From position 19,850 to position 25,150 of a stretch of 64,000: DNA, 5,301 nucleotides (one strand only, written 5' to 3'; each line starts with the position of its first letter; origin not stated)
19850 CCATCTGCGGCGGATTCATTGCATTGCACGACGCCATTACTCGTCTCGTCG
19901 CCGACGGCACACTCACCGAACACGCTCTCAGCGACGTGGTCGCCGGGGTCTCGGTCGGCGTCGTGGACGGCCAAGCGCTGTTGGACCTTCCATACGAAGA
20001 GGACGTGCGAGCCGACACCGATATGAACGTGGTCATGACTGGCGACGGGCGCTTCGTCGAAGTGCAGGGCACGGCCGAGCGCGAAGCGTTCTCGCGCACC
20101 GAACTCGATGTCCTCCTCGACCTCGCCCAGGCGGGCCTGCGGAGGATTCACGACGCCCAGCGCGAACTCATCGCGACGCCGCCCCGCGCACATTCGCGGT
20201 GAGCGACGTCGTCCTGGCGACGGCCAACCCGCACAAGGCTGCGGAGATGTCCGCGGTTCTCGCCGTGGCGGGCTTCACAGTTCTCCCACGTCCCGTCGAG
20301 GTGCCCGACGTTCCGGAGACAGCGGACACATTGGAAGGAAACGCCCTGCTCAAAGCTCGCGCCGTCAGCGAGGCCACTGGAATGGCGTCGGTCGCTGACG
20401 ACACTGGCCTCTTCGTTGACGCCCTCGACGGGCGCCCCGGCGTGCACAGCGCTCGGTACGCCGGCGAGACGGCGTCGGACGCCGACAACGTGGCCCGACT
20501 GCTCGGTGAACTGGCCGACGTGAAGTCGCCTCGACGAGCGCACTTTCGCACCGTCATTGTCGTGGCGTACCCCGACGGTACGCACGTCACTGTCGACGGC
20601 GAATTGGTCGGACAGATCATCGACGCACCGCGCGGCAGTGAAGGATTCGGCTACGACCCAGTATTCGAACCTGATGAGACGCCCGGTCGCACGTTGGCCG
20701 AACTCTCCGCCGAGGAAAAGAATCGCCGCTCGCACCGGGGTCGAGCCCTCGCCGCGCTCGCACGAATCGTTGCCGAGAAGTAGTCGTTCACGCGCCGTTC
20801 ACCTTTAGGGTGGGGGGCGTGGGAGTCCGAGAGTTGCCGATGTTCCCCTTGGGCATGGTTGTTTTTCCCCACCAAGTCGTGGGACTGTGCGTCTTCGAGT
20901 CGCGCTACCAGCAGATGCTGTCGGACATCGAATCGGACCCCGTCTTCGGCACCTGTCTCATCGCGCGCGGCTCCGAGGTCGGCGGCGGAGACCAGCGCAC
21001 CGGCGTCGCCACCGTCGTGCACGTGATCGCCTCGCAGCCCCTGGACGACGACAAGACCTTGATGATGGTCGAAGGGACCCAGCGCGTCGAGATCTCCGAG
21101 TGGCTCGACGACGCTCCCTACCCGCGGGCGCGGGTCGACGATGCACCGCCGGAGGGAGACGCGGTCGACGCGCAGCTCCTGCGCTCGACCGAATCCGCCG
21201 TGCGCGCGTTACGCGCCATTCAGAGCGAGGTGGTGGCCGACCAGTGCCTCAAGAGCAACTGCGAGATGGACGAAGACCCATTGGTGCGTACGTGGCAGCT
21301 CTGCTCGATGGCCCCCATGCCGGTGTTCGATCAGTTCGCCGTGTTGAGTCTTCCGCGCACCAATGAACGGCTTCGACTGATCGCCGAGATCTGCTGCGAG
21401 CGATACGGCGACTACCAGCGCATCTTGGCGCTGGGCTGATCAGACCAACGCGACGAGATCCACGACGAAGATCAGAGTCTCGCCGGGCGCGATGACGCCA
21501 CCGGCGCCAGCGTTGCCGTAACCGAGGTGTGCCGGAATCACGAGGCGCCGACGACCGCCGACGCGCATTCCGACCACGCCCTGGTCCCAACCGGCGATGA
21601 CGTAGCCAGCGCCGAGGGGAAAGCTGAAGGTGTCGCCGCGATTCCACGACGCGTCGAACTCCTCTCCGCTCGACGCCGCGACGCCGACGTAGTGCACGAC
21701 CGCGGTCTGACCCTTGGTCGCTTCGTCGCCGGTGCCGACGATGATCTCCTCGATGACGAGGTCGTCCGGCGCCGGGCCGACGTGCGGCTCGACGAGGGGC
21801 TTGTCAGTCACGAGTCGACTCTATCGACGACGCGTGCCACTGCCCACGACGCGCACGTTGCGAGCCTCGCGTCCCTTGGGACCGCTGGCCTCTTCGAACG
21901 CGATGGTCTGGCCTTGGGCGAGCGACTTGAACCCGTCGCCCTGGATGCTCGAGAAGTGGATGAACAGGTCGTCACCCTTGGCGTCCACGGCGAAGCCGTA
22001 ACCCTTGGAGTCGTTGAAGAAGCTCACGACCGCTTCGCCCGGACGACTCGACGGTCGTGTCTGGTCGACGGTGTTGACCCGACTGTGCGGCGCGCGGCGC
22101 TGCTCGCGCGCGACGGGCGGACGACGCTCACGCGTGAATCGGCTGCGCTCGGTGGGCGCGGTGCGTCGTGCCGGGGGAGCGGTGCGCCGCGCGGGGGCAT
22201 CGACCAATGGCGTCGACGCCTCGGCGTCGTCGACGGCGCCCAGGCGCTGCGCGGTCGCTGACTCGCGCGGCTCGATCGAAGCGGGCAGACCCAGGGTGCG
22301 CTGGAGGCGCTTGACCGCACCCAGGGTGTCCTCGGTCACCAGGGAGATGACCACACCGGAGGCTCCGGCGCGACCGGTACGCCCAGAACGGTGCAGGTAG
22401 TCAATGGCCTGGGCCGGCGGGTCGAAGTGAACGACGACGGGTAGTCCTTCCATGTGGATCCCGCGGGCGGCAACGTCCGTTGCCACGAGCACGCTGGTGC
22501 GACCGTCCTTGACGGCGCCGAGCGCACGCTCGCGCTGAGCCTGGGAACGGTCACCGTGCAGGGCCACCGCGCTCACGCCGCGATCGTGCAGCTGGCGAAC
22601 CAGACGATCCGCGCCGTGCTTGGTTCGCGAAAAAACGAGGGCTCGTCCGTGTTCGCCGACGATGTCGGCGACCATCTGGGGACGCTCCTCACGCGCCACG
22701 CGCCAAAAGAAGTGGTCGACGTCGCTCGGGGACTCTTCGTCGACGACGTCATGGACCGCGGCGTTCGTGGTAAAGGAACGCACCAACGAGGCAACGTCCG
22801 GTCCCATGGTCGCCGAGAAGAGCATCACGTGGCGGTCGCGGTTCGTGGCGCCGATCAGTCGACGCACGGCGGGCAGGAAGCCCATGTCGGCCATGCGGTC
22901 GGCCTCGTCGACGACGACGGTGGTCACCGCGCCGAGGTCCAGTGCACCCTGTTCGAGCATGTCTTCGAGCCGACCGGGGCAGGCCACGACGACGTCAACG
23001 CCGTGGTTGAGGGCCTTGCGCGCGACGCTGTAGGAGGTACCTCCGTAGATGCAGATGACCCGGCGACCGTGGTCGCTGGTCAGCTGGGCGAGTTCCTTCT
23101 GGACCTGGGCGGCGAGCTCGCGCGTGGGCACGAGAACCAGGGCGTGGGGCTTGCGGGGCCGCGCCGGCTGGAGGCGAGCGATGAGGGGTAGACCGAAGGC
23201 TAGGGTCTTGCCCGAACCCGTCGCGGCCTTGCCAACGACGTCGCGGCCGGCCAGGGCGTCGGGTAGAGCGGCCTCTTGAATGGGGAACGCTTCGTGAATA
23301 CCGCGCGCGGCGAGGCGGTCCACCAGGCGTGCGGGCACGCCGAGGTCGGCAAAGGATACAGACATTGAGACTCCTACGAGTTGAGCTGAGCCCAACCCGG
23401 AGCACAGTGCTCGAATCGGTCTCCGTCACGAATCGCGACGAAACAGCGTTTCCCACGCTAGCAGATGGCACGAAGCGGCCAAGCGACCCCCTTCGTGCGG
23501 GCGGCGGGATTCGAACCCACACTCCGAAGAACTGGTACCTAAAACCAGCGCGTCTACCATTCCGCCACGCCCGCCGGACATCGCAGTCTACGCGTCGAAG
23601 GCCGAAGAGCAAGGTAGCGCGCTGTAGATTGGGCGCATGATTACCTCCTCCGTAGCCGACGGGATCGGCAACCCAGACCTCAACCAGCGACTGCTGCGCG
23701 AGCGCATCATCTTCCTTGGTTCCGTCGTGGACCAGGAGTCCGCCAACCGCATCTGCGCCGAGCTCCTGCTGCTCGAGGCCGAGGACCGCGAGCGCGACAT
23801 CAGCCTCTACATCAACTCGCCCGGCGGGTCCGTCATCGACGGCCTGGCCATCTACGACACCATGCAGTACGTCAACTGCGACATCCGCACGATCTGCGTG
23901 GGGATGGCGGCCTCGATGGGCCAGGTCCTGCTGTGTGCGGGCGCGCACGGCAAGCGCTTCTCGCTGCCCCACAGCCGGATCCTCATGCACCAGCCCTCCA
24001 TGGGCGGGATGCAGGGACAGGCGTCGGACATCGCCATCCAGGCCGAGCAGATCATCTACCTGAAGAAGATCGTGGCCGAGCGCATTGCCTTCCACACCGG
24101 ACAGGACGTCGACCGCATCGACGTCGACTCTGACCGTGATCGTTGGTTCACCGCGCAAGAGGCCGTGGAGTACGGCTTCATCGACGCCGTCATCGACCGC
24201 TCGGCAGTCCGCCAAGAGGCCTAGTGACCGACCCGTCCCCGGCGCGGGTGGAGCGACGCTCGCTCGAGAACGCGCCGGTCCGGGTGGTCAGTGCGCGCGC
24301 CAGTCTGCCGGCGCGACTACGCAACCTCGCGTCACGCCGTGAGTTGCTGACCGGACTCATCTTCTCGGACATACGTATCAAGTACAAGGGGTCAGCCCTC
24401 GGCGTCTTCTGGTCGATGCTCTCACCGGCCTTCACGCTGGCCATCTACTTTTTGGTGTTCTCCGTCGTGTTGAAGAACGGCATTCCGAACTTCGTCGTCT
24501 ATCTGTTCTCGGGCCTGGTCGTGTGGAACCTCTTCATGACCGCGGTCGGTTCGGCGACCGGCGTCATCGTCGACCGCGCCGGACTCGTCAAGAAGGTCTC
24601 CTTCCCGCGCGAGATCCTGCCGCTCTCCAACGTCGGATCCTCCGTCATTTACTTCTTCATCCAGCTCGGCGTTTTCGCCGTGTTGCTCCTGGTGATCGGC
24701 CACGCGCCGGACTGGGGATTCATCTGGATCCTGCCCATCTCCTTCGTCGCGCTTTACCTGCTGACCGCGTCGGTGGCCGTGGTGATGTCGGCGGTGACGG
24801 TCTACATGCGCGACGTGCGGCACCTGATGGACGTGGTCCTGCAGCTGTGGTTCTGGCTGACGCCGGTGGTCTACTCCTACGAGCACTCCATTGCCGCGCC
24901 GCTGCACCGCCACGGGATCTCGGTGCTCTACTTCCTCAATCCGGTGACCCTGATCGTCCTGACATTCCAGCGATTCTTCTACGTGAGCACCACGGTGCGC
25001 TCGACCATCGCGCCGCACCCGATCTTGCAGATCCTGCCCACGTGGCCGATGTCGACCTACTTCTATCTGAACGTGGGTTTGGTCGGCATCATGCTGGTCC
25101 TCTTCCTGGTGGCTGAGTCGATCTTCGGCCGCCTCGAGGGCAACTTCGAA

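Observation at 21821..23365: DEAD-box RNA helicase fused to a complete cold-shock domain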

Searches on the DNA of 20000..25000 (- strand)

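Call 20: search_rna_families(source=window, start=20000, end=25000, threshold=evalue, max_evalue=1)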
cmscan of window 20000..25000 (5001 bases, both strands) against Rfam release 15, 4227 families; matches with E-value up to 1: 3.
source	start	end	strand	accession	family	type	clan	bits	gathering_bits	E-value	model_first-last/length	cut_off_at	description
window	23496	23574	-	RF00005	tRNA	Gene; tRNA;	CL00001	59.2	29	2.3e-11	1-71/71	no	tRNA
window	21723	21797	-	RF01668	P10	Gene; sRNA;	-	21.8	37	0.055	1-72/72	no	Pseudomonas sRNA P10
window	22889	22937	+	RF01129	sR44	Gene; snRNA; snoRNA; CD-box;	-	18.9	45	0.24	1-55/55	no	Small nucleolar RNA sR44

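Call 38: build_rna_model(alignment_id=A2)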
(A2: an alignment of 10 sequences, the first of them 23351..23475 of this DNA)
Model R1 built from alignment A2 (10 sequences, 129 columns); structure: RNAalifold consensus.
model positions 125; base pairs 24; branch points 1; effective number of sequences 1.53; information 0.591 bits per position. Calibrated on 0.2 Mb of random sequence (short: E-values are rough).
structure used (alignment columns):
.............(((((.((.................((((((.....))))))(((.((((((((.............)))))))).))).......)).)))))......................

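Call 40: search_with_rna_model(model_id=R1, sources=[window, L001, L002, L003, L004, L005, L006, L007, L008, L009, L010, L011, L012, L013, L014, L015, L016, L017, L018, L019, L020, L021, L022, L023, L024, L025, L026, L027, L028, L029, L030, L031, L032, L033, L034, L035, L036, L037, L038, L039, L040, L041, L042, L043, L044, L045, L046, L047, L048, L049, L050, L051, L052, L053, L054, L055, L056, L057, L058, L059, L060, L061, L062, L063, L064, L065, L066, L067, L068, L069, L070, L071, L072, L073, L074, L075, L076, L077, L078, L079, L080], max_evalue=1)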
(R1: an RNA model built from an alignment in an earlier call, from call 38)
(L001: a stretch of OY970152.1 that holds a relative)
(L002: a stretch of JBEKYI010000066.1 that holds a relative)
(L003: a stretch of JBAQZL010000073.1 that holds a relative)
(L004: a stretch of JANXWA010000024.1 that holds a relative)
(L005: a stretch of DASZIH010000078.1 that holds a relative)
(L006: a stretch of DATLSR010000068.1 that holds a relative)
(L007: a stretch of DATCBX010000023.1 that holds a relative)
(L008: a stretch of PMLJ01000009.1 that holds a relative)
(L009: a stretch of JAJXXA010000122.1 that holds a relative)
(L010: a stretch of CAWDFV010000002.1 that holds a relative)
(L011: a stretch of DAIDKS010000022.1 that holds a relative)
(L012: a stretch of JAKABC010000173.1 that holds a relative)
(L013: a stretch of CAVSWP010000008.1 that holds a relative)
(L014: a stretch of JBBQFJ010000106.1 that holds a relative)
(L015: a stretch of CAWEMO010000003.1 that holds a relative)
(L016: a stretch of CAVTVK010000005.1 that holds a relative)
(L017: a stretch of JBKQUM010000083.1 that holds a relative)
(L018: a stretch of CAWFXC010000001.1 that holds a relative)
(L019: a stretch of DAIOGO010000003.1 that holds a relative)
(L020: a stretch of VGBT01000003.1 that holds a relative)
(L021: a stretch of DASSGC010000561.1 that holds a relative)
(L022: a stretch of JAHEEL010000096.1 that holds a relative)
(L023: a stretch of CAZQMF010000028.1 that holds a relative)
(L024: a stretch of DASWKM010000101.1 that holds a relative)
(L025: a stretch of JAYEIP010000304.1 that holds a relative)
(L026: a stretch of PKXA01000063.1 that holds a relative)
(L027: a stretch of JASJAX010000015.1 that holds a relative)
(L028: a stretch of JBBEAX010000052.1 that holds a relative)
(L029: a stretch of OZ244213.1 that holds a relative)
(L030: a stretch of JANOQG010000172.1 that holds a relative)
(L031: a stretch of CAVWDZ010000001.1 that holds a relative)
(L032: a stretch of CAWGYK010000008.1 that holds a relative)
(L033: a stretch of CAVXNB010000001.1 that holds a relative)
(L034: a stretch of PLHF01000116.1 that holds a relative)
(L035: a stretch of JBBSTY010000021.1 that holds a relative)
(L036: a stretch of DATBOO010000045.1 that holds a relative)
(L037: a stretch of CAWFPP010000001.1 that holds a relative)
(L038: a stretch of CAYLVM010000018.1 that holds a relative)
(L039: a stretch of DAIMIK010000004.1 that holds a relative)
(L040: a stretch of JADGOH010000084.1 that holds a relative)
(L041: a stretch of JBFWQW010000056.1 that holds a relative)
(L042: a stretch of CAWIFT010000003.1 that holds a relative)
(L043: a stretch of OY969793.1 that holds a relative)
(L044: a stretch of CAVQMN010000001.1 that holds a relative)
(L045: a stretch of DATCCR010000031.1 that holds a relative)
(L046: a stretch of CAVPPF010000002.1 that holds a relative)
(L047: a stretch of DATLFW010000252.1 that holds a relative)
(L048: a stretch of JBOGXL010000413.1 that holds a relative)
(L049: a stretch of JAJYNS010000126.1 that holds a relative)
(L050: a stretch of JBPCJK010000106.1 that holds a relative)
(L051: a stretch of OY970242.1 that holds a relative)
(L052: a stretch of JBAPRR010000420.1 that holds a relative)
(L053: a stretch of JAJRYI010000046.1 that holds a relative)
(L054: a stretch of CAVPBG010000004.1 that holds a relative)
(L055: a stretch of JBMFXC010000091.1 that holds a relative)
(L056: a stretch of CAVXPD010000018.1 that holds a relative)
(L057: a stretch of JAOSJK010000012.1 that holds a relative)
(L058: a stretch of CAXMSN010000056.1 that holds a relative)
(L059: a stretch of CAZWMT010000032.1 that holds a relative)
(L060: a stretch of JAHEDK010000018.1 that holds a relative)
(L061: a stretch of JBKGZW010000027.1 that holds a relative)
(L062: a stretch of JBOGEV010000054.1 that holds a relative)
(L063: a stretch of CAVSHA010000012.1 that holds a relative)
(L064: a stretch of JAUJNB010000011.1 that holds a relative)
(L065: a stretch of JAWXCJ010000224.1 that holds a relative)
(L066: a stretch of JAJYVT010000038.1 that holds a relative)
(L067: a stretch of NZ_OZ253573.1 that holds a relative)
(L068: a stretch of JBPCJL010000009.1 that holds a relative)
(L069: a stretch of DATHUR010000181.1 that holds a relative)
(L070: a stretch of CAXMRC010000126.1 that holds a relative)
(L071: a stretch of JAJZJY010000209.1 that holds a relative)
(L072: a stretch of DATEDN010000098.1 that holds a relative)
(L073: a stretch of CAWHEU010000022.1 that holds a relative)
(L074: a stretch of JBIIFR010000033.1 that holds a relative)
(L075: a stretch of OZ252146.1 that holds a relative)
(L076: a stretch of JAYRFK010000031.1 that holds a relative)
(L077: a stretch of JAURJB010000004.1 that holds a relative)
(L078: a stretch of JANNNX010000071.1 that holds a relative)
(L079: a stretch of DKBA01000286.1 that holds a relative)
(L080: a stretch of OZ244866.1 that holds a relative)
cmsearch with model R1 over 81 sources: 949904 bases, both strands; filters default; matches with E-value up to 1: 16.
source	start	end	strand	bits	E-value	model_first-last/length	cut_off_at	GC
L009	2703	2827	+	143.6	2.6e-32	1-125/125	no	0.52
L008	5892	6015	+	136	1.9e-30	1-125/125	no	0.5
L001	5891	6015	+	135.5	2.5e-30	1-125/125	no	0.5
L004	5891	6015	+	133.6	7.5e-30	1-125/125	no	0.54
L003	5880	6003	+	133.4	8.5e-30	1-125/125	no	0.52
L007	5556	5679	+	130.7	4e-29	1-125/125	no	0.46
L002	4756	4879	+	128.9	1.1e-28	1-125/125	no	0.5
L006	4326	4448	+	126.8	3.5e-28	1-125/125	no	0.51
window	23351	23476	-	123.5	2.3e-27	1-125/125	no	0.56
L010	5891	6015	+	123.3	2.6e-27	1-125/125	no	0.53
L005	1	98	+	107.9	1.7e-23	27-125/125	5'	0.48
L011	4626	4744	+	53.2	5.7e-10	1-125/125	no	0.6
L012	108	225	+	47.1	1.8e-08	1-125/125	no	0.65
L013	5894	6015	+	27.6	0.0012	1-125/125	no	0.58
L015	5876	6015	+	17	0.5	1-125/125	no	0.59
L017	5886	6006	+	15.8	0.97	1-125/125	no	0.6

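Call 42: search_with_rna_model(model_id=R1, sources=[window, L001, L002, L003, L004, L006, L007, L008, L009, L010, L011, L012, L013, L015, L017], max_evalue=1, make_alignment=true, show_alignments=0)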
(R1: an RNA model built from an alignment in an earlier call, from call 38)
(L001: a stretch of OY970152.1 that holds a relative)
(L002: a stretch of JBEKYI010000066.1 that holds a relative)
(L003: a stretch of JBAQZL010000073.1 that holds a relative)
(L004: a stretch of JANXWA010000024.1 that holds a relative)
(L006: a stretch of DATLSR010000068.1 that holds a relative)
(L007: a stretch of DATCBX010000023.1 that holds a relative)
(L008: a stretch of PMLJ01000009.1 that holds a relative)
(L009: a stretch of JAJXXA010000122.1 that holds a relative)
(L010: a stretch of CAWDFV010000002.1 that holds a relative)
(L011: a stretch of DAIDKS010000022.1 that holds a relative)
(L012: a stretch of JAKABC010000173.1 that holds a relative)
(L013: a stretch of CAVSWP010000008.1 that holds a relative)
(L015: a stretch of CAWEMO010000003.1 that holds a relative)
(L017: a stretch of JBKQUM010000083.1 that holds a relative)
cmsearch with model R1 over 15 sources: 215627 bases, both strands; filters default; matches with E-value up to 1: 15.
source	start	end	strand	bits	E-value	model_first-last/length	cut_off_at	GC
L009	2703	2827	+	143.6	5.9e-33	1-125/125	no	0.52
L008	5892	6015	+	136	4.3e-31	1-125/125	no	0.5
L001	5891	6015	+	135.5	5.7e-31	1-125/125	no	0.5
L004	5891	6015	+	133.6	1.7e-30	1-125/125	no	0.54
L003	5880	6003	+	133.4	1.9e-30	1-125/125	no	0.52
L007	5556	5679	+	130.7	9.1e-30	1-125/125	no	0.46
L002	4756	4879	+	128.9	2.5e-29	1-125/125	no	0.5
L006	4326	4448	+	126.8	7.9e-29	1-125/125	no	0.51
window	23351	23476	-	123.5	5.3e-28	1-125/125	no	0.56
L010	5891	6015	+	123.3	6e-28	1-125/125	no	0.53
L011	4626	4744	+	53.2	1.3e-10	1-125/125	no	0.6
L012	108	225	+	47.1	4e-09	1-125/125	no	0.65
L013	5894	6015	+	27.6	0.00028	1-125/125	no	0.58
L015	5876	6015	+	17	0.11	1-125/125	no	0.59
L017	5886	6006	+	15.8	0.22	1-125/125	no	0.6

Alignment A3: 15 matches aligned to the model, 156 columns, each read 5' to 3' on its own strand. Consensus structure (alignment columns), stored with it:
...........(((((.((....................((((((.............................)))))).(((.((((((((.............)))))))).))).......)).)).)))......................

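Call 52: search_with_rna_model(model_id=R1, sources=[L081, L082, L083, L084, L085, L086, L087, L088, L089, L090, L091, L092, L093, L094, L095, L096, L097, L098, L099, L100, L101, L102, L103, L104, L105, L106, L107, L108, L109, L110, L111, L112, L113, L114, L115, L116, L117, L118, L119, L120, L121, L122, L123, L124, L125, L126, L127, L128, L129, L130, L131, L132, L133, L134, L135, L136, L137, L138, L139, L140, L141, L142, L143, L144, L145, L146, L147, L148, L149, L150, L151, L152, L153, L154, L155, L156, L157, L158, L159, L160], max_evalue=0.001, make_alignment=true)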
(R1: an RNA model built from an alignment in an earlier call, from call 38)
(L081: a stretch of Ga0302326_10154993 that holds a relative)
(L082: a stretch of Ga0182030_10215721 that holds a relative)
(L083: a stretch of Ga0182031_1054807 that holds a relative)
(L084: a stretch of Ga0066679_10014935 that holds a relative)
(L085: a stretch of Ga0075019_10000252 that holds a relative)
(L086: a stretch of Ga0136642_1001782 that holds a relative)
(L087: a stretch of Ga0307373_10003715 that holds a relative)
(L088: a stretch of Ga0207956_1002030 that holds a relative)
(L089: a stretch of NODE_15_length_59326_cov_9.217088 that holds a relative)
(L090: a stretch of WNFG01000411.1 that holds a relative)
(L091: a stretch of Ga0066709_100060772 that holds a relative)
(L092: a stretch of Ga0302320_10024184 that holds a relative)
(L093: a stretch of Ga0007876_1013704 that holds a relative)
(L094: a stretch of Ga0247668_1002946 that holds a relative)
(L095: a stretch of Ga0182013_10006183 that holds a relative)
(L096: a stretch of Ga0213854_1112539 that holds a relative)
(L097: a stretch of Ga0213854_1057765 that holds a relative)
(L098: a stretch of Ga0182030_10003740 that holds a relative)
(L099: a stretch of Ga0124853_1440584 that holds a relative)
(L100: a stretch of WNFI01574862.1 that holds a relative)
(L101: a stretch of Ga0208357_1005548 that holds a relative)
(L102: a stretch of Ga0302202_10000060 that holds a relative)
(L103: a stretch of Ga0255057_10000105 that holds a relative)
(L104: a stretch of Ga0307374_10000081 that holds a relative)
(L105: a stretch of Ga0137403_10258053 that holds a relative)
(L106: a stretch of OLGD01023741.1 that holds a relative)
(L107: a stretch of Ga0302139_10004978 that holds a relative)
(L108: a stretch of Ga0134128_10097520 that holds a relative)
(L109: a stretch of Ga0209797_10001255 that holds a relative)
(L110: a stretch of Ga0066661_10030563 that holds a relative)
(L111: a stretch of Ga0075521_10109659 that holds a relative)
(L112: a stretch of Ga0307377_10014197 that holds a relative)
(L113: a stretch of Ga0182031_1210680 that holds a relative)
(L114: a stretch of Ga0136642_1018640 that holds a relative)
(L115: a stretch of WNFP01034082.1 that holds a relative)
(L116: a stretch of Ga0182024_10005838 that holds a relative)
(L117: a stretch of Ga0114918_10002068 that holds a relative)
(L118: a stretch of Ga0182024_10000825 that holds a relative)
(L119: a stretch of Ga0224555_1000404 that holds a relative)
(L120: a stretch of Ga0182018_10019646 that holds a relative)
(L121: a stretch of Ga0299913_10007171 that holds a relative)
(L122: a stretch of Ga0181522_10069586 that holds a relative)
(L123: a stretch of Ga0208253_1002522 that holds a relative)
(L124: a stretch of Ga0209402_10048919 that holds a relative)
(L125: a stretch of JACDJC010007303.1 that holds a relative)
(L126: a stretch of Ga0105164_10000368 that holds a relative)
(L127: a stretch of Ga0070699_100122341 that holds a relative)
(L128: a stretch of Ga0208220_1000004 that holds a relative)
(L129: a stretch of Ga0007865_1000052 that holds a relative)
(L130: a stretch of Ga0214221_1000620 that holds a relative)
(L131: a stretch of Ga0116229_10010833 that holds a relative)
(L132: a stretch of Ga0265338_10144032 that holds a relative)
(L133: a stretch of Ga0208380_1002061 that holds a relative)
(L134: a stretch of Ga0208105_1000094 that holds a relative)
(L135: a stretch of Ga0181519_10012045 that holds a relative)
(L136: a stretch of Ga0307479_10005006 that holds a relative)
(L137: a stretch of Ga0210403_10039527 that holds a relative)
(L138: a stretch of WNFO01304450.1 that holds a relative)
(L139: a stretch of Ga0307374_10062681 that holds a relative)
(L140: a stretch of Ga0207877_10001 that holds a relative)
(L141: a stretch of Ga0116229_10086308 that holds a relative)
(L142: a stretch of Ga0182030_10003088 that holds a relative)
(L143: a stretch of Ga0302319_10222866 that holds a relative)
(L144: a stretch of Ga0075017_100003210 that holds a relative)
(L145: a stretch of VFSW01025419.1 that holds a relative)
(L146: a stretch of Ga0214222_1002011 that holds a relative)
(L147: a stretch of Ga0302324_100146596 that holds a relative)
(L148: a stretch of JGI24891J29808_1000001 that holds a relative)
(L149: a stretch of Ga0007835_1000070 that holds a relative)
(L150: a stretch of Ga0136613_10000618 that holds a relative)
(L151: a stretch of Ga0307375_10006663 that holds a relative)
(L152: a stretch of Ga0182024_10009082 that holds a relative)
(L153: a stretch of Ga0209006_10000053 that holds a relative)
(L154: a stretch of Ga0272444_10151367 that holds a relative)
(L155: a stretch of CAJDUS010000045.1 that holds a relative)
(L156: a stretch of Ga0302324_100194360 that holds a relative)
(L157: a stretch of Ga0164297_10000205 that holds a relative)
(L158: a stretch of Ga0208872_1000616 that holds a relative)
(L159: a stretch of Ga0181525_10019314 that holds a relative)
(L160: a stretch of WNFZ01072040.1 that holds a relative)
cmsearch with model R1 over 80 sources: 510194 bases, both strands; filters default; matches with E-value up to 0.001: 50.
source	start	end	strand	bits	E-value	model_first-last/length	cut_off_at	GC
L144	845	968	+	139.3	1.5e-31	1-125/125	no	0.55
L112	148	272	+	139.2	1.7e-31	1-125/125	no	0.49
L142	1094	1217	+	135.6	1.3e-30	1-125/125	no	0.48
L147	2015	2138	-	135.5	1.3e-30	1-125/125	no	0.52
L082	2110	2234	+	134.6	2.3e-30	1-125/125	no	0.5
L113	642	766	+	133.9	3.5e-30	1-125/125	no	0.49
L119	7538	7662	-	133.9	3.5e-30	1-125/125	no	0.49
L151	7527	7651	-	133.3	4.6e-30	1-125/125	no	0.49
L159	280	403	-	131.1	1.6e-29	1-125/125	no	0.52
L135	3776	3899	+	131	1.8e-29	1-125/125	no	0.5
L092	1452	1575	+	131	1.8e-29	1-125/125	no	0.5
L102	12202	12325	+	129.5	4.1e-29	1-125/125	no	0.49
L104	3221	3344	-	129.5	4.2e-29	1-125/125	no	0.46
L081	335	457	+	129.5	4.2e-29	1-125/125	no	0.51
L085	5115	5239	-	129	5.6e-29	1-125/125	no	0.5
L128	1491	1614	+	128.9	5.8e-29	1-125/125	no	0.48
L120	2005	2129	-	128.9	6e-29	1-125/125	no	0.54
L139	2235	2358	+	128.2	8.7e-29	1-125/125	no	0.48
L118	1613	1736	-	128.1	9e-29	1-125/125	no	0.49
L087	3234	3357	-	128.1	9.3e-29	1-125/125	no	0.52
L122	148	271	+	127.8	1.1e-28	1-125/125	no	0.52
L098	5442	5565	+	127.5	1.3e-28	1-125/125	no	0.5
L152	1374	1498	-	127.4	1.4e-28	1-125/125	no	0.52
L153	12736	12859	-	127.2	1.6e-28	1-125/125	no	0.5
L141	2072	2193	-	126.5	2.3e-28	1-125/125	no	0.5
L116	139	262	+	124.8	6.2e-28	1-125/125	no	0.52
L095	3692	3815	-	123.6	1.2e-27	1-125/125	no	0.46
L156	1860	1982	+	122.3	2.5e-27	1-125/125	no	0.51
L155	8379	8502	-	116.4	7.1e-26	1-125/125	no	0.51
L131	8757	8880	-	115.7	1.1e-25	1-125/125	no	0.51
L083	1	109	+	113.1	4.8e-25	16-125/125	5'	0.47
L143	1838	1961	-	111.3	1.3e-24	1-125/125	no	0.49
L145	71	194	+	98.5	2e-21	1-125/125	no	0.57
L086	8743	8868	+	98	2.5e-21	1-125/125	no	0.46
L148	527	652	-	96.2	7.2e-21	1-125/125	no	0.48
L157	2120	2244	-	96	8e-21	1-125/125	no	0.45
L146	2050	2175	-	94.5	1.8e-20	1-125/125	no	0.46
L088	3447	3572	-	93.5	3.3e-20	1-125/125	no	0.46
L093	2135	2260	-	93.5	3.3e-20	1-125/125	no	0.46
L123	1579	1704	+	93.5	3.3e-20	1-125/125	no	0.46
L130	1342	1467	+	93.5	3.3e-20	1-125/125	no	0.46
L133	1115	1240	+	93.5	3.3e-20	1-125/125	no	0.46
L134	2359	2484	-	93.5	3.3e-20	1-125/125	no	0.46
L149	3192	3317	-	93.5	3.3e-20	1-125/125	no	0.46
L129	9067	9192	+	92.9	4.6e-20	1-125/125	no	0.45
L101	1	78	+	83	1.3e-17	47-125/125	5'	0.46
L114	1975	2050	-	77.7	2.6e-16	50-125/125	5'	0.42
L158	6926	7054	-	73.8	2.5e-15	1-125/125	no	0.5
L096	138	262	+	53.3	2.8e-10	1-125/125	no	0.59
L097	1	96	+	47.5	8e-09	37-125/125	5'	0.55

Alignment A5: 50 matches aligned to the model, 141 columns, each read 5' to 3' on its own strand. Consensus structure (alignment columns), stored with it:
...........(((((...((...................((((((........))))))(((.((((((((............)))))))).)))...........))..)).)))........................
